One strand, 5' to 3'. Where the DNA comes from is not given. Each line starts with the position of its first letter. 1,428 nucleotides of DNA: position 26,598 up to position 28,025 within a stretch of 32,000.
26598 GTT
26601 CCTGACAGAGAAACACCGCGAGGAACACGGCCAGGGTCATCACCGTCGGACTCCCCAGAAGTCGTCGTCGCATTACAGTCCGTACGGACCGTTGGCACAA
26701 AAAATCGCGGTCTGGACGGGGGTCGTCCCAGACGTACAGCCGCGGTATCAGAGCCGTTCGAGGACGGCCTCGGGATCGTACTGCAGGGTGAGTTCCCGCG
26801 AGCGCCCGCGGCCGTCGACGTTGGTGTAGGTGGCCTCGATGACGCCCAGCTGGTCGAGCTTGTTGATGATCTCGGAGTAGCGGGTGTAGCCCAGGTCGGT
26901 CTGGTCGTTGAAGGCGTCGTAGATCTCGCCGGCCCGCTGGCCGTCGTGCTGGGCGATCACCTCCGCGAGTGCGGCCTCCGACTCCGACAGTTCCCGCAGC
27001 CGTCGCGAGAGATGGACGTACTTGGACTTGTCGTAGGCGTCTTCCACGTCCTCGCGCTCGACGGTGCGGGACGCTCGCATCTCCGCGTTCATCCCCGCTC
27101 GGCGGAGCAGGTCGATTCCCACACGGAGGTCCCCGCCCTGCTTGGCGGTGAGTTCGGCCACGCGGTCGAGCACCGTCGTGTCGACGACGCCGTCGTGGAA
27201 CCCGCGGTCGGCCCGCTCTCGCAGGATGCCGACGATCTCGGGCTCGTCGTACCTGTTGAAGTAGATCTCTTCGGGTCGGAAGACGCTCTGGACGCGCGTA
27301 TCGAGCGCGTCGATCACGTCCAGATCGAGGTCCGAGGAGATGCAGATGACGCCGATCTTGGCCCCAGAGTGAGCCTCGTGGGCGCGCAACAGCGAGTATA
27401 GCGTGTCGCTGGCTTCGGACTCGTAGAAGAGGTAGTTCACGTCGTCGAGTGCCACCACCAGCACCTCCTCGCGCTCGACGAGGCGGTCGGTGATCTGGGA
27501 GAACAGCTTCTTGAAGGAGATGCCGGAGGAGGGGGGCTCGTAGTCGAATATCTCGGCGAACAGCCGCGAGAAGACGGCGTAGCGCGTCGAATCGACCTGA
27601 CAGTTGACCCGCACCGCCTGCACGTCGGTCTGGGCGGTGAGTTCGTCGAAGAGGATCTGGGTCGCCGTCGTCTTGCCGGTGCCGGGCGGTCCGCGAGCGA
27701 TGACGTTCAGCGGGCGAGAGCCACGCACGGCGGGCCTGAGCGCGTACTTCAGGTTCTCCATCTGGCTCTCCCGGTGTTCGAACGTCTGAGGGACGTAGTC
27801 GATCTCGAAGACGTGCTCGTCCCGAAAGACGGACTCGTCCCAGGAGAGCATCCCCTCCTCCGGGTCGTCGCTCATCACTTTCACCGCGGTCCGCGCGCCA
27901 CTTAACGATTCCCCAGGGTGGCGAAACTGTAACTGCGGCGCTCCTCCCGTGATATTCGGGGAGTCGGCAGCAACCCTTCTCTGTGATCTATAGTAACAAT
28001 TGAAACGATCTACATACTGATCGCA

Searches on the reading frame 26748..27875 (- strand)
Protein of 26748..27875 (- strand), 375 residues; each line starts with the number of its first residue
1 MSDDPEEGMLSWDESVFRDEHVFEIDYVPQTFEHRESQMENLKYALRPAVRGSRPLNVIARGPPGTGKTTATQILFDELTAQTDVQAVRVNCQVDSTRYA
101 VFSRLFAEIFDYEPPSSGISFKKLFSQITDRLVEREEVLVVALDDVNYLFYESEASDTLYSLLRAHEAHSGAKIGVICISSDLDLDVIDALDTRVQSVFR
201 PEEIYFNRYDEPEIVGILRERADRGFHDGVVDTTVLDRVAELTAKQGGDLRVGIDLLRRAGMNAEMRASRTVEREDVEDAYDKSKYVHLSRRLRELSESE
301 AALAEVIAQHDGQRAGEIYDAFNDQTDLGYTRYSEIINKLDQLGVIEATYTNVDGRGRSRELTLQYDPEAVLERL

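Call 55: find_homologous_proteins(query=window:26751-27875:-, max_evalue=1e-100)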
Query seq(375 aa) (375 aa): 1744 proteins with E <= 1e-100 among 8000 candidates; the best 120 are listed.
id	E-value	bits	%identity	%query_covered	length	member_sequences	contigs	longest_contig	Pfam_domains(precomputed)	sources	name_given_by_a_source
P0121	1.6e-228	776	94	100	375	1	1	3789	PF22703.3,PF13401.13,PF13191.13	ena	-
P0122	8.1e-226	767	93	100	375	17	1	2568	PF22703.3,PF13401.13,PF09079.18,PF13191.13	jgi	-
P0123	8.1e-220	747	90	100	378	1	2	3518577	PF22703.3,PF13401.13,PF13191.13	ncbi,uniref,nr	ncbi:ORC1-type DNA replication protein [Halomicrobium salinisoli]|uniref:ORC1-type DNA replication p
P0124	1.1e-219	747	90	100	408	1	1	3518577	PF22703.3,PF13401.13,PF13191.13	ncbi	-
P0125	1.1e-219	747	90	100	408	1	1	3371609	PF22703.3,PF13401.13,PF13191.13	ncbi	-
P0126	9.5e-219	743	89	100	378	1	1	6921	PF22703.3,PF13401.13,PF13191.13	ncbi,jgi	-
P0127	1.1e-218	743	89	100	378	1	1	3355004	PF22703.3,PF13401.13,PF13191.13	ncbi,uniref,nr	ncbi:ORC1-type DNA replication protein [Halomicrobium urmianum]|uniref:ORC1-type DNA replication pro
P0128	3.8e-218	742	89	100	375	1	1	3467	PF22703.3,PF13401.13,PF09079.18,PF13191.13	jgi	-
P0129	6.6e-215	731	89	100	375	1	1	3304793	PF22703.3,PF00004.36,PF13401.13,PF13191.13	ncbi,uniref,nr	ncbi:ORC1-type DNA replication protein [Haloarcula litorea]|uniref:ORC1-type DNA replication protein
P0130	4.1e-213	725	87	100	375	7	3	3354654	PF22703.3,PF13401.13,PF09079.18,PF13191.13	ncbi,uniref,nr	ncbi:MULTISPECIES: ORC1-type DNA replication protein [Haloarcula]|uniref:ORC1-type DNA replication p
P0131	2.5e-212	722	87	100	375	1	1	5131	PF22703.3,PF13401.13,PF13191.13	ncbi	ncbi:MAG: ORC1-type DNA replication protein [Haloarculaceae archaeon]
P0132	6.2e-212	721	87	100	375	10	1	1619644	PF22703.3,PF13401.13,PF09079.18,PF13191.13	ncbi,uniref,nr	ncbi:ORC complex protein Cdc6/Orc1 [Halomicrobium zhouii]|uniref:ORC1-type DNA replication protein n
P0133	9.2e-212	721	87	100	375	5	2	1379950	PF22703.3,PF13401.13,PF13191.13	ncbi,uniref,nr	ncbi:ORC1-type DNA replication protein [Halomicroarcula limicola]|uniref:ORC1-type DNA replication p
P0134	1.6e-210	716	86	100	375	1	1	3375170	PF22703.3,PF13401.13,PF13191.13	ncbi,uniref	ncbi:ORC1-type DNA replication protein [Haloarcula salina]|uniref:ORC1-type DNA replication protein 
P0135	2.0e-210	716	86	100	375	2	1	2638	PF22703.3,PF00004.36,PF13401.13,PF13191.13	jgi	-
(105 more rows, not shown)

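Call 56: find_encoding_contigs(protein=P0121, flank=2500, max_places=4)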
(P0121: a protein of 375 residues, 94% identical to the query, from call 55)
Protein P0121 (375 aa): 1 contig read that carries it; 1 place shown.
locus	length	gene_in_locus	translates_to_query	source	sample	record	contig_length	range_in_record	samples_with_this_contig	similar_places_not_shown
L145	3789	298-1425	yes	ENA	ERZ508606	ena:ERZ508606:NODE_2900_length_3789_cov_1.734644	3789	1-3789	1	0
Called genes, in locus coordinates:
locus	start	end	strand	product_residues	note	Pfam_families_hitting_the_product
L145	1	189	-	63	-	?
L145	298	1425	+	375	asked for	PF13191:AAA_16, PF13401:AAA_22, PF22703:Cdc6_lid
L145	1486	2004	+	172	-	PF13302:Acetyltransf_3, PF13420:Acetyltransf_4, PF13523:Acetyltransf_8, PF00583:Acetyltransf_1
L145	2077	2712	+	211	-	PF01694:Rhomboid, PF08551:DUF1751 (weak)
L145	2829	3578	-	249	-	PF13482:RNase_H_2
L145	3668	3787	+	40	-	?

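Call 57: find_encoding_contigs(protein=P0123, flank=2500, max_places=3)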
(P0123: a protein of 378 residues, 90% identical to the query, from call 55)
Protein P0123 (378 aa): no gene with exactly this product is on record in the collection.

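Call 58: find_encoding_contigs(protein=window:26748-27875:-, flank=2500, max_places=8)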
Protein window:26748-27875:- (375 aa): 9 contigs read that carry it; 2 places shown.
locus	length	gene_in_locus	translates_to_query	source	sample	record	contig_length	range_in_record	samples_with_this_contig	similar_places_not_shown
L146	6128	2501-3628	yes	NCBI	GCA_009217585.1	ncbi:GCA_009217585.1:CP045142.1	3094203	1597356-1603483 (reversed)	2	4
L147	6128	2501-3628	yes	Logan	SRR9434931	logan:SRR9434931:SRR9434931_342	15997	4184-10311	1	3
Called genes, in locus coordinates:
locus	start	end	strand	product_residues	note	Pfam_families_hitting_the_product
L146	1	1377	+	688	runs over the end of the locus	PF00633:HHH (faint), PF14520:HHH_5, PF00488:MutS_V (weak)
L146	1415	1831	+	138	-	PF00127:Copper-bind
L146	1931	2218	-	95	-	-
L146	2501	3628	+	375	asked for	PF13191:AAA_16, PF13401:AAA_22, PF22703:Cdc6_lid, PF09079:WHD_Cdc6 (faint)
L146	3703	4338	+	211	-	PF01694:Rhomboid, PF08551:DUF1751 (weak)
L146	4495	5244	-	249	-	PF13482:RNase_H_2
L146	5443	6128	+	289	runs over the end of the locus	PF00733:Asn_synthase, PF02540:NAD_synthase, PF03054:tRNA_Me_trans (faint)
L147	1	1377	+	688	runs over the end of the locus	PF00633:HHH (faint), PF14520:HHH_5, PF00488:MutS_V (weak)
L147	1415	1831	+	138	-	PF00127:Copper-bind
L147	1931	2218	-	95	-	-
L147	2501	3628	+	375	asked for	PF13191:AAA_16, PF13401:AAA_22, PF22703:Cdc6_lid, PF09079:WHD_Cdc6 (faint)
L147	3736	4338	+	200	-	PF08551:DUF1751 (weak), PF01694:Rhomboid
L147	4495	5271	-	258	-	PF13482:RNase_H_2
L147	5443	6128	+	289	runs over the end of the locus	PF00733:Asn_synthase, PF02540:NAD_synthase, PF03054:tRNA_Me_trans (faint)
